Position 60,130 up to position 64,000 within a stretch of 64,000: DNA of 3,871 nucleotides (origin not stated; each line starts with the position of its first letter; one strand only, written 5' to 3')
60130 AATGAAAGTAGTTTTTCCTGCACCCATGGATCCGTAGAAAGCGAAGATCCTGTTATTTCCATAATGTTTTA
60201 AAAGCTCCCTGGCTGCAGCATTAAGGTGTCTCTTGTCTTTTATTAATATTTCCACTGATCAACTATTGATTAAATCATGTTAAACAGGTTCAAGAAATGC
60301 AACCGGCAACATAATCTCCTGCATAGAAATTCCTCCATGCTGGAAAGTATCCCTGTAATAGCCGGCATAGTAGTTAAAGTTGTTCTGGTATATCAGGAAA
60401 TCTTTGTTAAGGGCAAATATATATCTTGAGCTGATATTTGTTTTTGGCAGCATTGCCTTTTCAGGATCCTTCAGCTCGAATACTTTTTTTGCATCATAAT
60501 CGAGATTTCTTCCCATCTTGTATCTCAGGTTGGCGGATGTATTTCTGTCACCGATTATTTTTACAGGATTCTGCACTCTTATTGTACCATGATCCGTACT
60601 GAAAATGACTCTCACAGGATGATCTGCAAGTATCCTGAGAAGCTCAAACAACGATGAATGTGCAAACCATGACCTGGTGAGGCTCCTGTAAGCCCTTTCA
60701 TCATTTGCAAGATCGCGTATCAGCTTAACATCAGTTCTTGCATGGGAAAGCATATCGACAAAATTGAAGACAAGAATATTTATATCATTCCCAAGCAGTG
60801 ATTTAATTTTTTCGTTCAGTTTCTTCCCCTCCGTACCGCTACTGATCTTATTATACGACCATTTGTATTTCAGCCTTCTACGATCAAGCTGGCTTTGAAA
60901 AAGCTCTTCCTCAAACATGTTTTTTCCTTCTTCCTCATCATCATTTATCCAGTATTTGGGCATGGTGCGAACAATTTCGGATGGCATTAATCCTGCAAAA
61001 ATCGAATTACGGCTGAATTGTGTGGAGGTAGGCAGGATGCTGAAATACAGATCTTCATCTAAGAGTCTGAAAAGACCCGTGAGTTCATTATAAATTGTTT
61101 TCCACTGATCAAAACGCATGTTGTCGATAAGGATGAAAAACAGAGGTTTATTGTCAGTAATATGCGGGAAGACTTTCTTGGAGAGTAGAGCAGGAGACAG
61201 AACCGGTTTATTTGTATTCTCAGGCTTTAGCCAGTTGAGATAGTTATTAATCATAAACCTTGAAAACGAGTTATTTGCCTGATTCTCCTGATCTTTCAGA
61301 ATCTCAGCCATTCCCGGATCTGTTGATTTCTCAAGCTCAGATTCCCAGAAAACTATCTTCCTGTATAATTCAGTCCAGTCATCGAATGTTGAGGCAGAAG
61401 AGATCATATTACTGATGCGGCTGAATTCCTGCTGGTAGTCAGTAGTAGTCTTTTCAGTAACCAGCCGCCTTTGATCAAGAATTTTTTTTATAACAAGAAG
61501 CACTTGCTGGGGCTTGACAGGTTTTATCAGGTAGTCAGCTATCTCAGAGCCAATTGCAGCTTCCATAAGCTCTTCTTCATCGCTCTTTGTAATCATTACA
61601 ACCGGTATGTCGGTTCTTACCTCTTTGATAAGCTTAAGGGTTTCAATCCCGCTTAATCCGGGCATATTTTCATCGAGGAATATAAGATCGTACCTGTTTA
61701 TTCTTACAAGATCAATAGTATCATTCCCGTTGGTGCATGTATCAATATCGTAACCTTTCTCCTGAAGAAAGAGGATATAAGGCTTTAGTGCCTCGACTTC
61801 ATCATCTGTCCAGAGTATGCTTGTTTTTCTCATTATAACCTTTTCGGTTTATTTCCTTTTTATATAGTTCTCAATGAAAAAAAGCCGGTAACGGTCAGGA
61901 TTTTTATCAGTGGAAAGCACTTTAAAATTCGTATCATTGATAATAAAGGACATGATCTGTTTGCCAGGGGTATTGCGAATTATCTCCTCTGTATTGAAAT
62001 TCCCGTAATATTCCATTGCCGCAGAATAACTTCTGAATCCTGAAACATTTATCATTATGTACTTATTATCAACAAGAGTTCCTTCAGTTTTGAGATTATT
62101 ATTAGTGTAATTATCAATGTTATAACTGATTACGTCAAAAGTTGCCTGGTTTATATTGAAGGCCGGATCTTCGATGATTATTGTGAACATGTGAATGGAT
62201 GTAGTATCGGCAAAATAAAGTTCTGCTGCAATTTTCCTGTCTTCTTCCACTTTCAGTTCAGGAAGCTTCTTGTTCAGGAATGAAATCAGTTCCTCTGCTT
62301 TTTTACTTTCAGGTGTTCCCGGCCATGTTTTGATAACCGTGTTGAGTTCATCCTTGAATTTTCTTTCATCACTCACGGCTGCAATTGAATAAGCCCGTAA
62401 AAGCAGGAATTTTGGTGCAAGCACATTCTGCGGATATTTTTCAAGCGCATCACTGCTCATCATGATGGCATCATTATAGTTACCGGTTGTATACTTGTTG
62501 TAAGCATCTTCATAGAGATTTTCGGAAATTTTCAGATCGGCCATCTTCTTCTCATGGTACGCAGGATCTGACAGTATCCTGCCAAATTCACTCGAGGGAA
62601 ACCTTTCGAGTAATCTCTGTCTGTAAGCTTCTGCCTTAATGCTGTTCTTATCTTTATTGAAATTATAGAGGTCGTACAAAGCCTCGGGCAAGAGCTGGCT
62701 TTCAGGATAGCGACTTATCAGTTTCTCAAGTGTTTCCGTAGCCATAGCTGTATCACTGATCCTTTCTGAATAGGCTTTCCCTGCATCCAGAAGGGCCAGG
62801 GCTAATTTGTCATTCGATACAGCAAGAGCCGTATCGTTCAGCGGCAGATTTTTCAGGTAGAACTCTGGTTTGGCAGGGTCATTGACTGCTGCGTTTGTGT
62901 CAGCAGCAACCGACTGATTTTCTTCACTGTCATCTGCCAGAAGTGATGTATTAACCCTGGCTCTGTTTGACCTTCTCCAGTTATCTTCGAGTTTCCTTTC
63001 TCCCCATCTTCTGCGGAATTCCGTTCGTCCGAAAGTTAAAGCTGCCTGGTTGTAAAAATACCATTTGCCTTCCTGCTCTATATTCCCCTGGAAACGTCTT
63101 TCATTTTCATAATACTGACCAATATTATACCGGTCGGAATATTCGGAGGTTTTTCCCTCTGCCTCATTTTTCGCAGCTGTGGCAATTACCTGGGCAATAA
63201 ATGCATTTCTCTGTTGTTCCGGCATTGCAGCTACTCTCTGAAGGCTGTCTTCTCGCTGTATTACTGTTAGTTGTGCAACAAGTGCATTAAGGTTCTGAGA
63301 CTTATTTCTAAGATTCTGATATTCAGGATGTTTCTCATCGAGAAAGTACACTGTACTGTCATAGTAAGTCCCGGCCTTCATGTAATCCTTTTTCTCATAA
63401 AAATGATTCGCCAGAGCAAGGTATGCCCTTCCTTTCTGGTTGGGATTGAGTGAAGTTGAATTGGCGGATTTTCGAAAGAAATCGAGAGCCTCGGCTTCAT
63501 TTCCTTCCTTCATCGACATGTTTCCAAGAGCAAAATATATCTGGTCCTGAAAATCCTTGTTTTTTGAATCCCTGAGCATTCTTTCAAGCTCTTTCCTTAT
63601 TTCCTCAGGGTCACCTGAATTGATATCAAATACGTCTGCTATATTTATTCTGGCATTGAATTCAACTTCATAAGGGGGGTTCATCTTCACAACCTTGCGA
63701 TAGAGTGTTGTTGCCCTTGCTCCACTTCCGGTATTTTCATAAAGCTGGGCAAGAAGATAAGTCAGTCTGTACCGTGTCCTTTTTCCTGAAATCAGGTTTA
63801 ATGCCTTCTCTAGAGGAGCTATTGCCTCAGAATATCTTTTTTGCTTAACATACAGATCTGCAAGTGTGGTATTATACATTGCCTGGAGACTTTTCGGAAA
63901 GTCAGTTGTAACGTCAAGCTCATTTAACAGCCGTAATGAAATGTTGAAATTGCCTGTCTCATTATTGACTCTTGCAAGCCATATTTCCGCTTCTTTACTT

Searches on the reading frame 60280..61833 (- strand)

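Call 95: search_protein_families(library=pfam, proteins=[window:60280-61833:-], max_evalue=0.0001)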
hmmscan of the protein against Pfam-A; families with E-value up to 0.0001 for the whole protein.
window:60280-61833:- (517 aa): 2 families
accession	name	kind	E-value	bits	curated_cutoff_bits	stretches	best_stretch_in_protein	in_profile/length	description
PF00072.30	Response_reg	-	6.3e-23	81.5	30.2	1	6-114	1-109/111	Response regulator receiver domain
PF08665.17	PglZ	-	4.2e-22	79.4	25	1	232-424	4-179/179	PglZ domain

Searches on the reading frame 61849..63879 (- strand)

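Call 95: search_protein_families(library=pfam, proteins=[window:61849-63879:-], max_evalue=0.0001)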
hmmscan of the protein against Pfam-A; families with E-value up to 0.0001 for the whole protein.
window:61849-63879:- (676 aa): 9 families
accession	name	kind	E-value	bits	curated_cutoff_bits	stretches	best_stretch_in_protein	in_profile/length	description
PF13428.12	TPR_14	-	5.2e-11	42.5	23.5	0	39-69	3-33/44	Tetratricopeptide repeat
PF13424.12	TPR_12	-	9e-10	39.1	30.1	0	5-29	50-74/77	Tetratricopeptide repeat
PF13174.12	TPR_6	-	6.3e-08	33.2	26.3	0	362-394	2-33/33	Tetratricopeptide repeat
PF07719.23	TPR_2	-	4.6e-07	29.9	27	0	114-138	3-27/34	Tetratricopeptide repeat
PF14559.12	TPR_19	-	1.6e-06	28.8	25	0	11-68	2-56/68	Tetratricopeptide repeat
PF13181.12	TPR_8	-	2.9e-06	27.5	25.7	0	4-29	5-30/34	Tetratricopeptide repeat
PF13374.12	TPR_10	-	5.7e-06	26.6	27.5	0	5-28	7-30/42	Tetratricopeptide repeat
PF13432.12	TPR_16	-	6.9e-05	23.7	32.7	0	5-69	2-63/65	Tetratricopeptide repeat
PF13525.12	YfiO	-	9.5e-05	22.7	25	0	453-525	6-78/203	Outer membrane lipoprotein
